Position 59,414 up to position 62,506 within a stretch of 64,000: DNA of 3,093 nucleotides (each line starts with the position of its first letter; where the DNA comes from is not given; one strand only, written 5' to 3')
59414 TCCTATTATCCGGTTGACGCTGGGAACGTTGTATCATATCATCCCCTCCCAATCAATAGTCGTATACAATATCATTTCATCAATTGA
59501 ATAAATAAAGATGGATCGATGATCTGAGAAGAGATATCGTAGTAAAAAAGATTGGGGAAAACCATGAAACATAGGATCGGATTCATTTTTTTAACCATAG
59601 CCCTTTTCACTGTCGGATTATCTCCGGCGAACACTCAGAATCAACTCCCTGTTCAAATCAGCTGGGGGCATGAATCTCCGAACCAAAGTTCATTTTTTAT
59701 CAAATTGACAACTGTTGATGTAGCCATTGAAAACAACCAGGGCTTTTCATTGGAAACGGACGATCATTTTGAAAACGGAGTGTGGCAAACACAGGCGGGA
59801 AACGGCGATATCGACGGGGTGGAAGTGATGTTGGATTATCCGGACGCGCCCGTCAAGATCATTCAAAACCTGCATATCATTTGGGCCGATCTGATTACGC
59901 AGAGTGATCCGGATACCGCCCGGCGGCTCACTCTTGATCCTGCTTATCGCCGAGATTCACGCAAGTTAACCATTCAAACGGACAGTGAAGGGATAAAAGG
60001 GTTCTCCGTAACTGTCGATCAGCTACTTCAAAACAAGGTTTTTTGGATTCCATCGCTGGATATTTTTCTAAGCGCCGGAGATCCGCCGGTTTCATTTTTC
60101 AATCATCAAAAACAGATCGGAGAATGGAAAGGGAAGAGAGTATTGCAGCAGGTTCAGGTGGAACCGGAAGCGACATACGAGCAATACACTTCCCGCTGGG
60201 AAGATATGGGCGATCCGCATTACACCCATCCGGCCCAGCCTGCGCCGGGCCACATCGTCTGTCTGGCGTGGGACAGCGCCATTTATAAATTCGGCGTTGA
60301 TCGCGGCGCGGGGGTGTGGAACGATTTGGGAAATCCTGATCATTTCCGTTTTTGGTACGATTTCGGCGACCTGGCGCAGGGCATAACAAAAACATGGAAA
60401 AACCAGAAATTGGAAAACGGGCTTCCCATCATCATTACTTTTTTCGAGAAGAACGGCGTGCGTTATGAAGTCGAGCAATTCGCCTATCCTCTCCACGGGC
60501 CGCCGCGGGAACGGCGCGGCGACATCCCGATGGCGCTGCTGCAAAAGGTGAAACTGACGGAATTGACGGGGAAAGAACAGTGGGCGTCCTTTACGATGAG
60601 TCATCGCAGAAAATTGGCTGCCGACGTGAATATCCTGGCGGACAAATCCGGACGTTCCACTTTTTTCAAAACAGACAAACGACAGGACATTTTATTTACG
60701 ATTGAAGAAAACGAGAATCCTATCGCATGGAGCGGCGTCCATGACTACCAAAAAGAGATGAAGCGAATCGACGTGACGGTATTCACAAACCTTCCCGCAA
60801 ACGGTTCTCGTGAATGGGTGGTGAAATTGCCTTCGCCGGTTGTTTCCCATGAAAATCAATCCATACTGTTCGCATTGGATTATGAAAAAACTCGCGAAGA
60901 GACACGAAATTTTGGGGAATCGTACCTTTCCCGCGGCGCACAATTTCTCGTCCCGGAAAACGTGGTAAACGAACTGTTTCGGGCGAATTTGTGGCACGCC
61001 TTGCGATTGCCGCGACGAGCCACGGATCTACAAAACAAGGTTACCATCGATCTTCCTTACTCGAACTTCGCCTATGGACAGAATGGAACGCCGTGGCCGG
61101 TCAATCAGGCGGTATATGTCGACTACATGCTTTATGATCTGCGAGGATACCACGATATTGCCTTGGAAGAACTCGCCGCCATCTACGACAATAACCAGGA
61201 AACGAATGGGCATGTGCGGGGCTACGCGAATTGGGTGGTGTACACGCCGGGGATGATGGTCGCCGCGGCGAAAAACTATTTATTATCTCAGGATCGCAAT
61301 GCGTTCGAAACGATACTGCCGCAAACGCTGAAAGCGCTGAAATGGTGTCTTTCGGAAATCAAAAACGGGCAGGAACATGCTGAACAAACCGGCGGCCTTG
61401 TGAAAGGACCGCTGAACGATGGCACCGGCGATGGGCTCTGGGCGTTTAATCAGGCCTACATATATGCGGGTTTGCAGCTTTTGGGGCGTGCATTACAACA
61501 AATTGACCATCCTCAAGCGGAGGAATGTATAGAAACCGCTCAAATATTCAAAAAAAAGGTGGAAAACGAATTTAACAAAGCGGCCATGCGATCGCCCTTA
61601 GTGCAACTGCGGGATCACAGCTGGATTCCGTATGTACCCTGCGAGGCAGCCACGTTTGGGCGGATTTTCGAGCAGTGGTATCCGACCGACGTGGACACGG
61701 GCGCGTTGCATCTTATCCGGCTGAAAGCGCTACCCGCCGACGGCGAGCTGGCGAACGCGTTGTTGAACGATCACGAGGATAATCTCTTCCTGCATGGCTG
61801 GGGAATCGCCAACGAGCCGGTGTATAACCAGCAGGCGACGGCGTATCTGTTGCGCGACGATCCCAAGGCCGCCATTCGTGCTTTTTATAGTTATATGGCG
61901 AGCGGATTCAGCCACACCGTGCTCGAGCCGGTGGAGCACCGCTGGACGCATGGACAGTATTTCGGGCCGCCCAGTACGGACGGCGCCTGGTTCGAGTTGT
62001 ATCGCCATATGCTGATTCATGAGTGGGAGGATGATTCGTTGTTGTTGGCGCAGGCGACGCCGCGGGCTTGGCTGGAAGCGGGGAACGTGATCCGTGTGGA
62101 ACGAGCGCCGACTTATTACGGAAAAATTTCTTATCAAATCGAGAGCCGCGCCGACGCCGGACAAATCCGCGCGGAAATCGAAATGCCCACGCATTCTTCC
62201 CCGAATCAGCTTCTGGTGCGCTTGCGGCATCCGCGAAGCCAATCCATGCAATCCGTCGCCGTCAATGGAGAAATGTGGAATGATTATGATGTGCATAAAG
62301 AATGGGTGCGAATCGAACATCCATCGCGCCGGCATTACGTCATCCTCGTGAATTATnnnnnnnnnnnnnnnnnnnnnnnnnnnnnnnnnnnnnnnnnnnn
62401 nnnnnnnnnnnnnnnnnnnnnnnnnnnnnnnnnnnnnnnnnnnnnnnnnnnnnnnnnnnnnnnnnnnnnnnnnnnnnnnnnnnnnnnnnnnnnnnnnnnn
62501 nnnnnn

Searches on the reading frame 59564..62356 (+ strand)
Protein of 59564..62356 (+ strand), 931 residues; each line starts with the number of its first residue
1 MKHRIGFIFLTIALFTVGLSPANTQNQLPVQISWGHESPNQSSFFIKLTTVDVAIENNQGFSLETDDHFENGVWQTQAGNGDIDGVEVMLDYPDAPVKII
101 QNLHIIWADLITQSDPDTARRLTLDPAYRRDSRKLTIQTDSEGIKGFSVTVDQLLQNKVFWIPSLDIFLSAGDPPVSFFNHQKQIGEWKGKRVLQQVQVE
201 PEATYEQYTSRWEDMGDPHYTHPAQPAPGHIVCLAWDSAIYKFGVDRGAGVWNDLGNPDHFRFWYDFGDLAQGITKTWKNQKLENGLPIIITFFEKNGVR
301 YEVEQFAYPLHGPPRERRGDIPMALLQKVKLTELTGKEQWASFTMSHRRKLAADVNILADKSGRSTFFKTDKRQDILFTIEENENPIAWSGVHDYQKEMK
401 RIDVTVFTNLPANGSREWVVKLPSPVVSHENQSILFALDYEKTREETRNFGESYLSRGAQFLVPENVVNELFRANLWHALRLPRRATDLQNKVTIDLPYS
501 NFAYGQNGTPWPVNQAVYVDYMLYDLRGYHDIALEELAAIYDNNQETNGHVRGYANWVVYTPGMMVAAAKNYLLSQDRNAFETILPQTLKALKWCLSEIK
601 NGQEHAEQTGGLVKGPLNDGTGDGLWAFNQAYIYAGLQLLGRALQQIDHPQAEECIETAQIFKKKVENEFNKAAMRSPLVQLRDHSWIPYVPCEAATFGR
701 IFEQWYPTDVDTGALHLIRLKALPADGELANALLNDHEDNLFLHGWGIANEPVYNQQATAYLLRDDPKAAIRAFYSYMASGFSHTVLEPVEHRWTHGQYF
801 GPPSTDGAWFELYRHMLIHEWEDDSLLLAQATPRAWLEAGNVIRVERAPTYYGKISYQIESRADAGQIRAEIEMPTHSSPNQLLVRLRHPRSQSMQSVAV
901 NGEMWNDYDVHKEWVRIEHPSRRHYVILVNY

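Call 58: find_encoding_contigs(protein=window:59564-62356:+, flank=10000, max_places=3)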
Protein window:59564-62356:+ (931 aa): no gene with exactly this product is on record in the collection.
